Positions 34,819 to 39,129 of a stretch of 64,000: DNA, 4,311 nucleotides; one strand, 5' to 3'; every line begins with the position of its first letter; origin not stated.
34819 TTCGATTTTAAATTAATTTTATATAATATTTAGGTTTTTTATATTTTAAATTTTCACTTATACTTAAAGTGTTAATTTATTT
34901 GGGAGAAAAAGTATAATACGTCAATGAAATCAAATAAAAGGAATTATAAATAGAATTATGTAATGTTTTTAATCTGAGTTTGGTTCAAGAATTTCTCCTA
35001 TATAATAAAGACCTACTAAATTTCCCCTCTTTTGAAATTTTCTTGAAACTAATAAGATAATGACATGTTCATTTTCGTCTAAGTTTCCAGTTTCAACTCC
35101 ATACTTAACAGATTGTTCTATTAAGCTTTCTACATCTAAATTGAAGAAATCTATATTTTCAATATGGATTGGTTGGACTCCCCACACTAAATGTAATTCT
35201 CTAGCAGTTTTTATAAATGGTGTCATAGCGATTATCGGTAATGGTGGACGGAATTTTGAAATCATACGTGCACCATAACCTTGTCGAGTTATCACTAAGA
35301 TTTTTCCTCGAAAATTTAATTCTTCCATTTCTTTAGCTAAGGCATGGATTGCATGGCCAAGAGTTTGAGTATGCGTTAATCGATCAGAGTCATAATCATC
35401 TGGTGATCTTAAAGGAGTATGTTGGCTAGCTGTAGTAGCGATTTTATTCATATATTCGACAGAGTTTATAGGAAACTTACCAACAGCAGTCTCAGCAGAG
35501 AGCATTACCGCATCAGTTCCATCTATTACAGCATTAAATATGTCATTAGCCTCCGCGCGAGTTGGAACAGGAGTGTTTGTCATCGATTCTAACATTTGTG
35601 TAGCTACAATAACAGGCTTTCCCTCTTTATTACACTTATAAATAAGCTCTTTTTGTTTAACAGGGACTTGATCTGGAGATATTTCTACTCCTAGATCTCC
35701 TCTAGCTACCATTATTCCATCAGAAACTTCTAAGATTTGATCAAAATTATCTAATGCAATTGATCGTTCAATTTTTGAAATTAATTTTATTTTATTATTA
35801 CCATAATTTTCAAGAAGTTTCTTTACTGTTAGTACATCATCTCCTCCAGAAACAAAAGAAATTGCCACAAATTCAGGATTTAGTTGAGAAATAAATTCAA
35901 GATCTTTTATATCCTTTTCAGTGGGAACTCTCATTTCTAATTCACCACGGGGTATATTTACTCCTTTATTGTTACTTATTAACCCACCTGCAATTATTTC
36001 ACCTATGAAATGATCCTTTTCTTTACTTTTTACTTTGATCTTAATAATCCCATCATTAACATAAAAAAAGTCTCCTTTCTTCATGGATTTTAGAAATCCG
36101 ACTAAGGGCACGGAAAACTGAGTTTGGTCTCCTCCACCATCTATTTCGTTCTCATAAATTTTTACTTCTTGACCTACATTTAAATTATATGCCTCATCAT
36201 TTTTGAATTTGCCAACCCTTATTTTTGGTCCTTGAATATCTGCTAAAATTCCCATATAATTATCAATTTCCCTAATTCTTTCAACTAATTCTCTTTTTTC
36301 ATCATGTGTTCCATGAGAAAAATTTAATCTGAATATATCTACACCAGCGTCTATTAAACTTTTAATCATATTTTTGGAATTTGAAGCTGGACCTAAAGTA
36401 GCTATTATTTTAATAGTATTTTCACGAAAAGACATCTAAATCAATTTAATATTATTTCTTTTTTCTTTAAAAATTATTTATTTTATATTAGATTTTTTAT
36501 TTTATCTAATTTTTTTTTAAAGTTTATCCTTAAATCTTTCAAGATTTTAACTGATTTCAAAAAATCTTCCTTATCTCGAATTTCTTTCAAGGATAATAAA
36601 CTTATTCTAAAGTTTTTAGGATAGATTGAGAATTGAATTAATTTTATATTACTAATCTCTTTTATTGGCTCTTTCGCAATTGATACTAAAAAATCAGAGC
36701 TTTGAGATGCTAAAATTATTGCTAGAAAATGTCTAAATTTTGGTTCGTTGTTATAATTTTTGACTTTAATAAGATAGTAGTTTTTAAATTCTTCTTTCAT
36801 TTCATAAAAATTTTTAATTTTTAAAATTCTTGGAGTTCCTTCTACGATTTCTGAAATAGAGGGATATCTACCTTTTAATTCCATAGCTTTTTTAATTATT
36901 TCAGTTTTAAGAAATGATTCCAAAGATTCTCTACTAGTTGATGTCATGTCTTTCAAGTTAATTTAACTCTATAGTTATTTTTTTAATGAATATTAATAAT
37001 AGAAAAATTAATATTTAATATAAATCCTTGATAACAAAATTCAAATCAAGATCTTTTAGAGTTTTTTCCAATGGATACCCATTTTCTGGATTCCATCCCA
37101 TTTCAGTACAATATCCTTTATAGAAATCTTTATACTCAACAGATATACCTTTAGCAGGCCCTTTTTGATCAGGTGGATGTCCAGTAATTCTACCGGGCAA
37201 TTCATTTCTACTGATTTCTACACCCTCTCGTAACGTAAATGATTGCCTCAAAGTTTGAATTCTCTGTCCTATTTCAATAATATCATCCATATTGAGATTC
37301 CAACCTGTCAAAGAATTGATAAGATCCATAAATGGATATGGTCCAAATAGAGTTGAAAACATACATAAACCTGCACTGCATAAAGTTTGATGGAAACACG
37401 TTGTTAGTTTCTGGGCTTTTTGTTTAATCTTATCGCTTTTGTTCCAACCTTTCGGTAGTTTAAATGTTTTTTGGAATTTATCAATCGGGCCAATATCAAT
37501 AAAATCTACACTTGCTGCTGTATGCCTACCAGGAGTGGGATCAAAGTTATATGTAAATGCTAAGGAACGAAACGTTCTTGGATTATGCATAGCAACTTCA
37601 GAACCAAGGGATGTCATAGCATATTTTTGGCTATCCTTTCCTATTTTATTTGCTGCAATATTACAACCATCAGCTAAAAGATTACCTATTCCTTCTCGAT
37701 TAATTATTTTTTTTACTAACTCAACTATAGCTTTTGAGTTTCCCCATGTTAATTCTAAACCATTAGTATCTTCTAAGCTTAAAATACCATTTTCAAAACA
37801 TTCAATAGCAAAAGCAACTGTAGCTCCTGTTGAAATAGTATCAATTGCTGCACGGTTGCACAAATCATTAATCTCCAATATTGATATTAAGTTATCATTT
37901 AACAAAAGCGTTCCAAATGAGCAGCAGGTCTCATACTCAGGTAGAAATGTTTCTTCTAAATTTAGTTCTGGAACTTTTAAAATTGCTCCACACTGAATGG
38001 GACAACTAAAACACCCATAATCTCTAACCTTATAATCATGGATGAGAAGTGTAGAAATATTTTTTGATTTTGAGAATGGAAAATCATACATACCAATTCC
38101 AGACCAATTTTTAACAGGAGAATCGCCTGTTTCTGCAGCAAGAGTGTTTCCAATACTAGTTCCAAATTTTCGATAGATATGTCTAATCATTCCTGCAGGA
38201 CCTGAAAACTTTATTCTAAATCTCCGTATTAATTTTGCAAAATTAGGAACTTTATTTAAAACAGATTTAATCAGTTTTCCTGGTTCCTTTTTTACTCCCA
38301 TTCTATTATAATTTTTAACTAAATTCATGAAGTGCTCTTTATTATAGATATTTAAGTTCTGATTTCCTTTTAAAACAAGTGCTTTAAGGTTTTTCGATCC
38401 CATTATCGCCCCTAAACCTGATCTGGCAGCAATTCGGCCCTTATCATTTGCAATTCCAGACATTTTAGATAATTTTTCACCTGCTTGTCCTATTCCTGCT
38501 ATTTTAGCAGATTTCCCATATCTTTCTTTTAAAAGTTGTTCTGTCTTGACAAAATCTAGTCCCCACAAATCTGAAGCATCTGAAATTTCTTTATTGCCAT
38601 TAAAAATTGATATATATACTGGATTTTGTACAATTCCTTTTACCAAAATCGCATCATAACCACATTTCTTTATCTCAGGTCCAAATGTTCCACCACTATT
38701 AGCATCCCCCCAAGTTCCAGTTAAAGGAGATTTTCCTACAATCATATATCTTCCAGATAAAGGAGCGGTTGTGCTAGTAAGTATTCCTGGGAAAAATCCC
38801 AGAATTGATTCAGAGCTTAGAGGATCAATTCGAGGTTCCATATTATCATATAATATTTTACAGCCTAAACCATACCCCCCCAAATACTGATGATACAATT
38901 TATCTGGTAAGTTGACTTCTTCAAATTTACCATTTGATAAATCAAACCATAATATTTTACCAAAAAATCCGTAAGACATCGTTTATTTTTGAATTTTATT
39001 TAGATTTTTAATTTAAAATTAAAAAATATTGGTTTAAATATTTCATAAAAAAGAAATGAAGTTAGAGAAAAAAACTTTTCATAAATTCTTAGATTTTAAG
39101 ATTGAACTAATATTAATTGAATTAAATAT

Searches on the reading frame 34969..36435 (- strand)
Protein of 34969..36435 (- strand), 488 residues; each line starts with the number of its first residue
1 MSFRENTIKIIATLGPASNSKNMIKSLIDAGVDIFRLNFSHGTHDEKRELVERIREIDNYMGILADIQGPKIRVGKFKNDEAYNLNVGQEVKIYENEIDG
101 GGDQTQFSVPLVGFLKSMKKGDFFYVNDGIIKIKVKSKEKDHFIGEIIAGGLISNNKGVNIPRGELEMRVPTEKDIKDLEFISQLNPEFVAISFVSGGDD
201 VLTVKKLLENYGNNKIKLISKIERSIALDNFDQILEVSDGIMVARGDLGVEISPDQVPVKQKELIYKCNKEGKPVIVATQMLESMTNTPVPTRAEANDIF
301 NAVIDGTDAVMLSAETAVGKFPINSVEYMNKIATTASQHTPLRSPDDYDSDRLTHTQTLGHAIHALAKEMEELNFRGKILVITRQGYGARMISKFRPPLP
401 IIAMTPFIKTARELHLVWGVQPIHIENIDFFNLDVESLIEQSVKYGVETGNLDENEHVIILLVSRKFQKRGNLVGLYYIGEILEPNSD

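Call 72: search_protein_families(library=pfam, proteins=[window:34969-36435:-], max_evalue=0.00001)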
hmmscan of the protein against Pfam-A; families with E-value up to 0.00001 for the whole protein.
window:34969-36435:- (488 aa): 2 families
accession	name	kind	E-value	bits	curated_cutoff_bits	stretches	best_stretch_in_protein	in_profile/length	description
PF00224.27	PK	-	1.7e-107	359.7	30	1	8-326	4-328/328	Pyruvate kinase, barrel domain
PF02887.21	PK_C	-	4.1e-20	72.4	28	1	364-461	5-97/114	Pyruvate kinase, alpha/beta domain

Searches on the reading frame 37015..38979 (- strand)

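Call 72: search_protein_families(library=pfam, proteins=[window:37015-38979:-], max_evalue=0.00001)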
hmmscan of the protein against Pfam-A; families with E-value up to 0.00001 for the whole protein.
window:37015-38979:- (654 aa): 2 families
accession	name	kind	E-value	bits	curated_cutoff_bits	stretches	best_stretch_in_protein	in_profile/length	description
PF01314.23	AFOR_C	-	1.1e-92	311.5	27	1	267-646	18-385/385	Aldehyde ferredoxin oxidoreductase, domains 2 & 3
PF02730.20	AFOR_N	-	4e-71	239.3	29.8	1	7-205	1-198/199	Aldehyde ferredoxin oxidoreductase, N-terminal domain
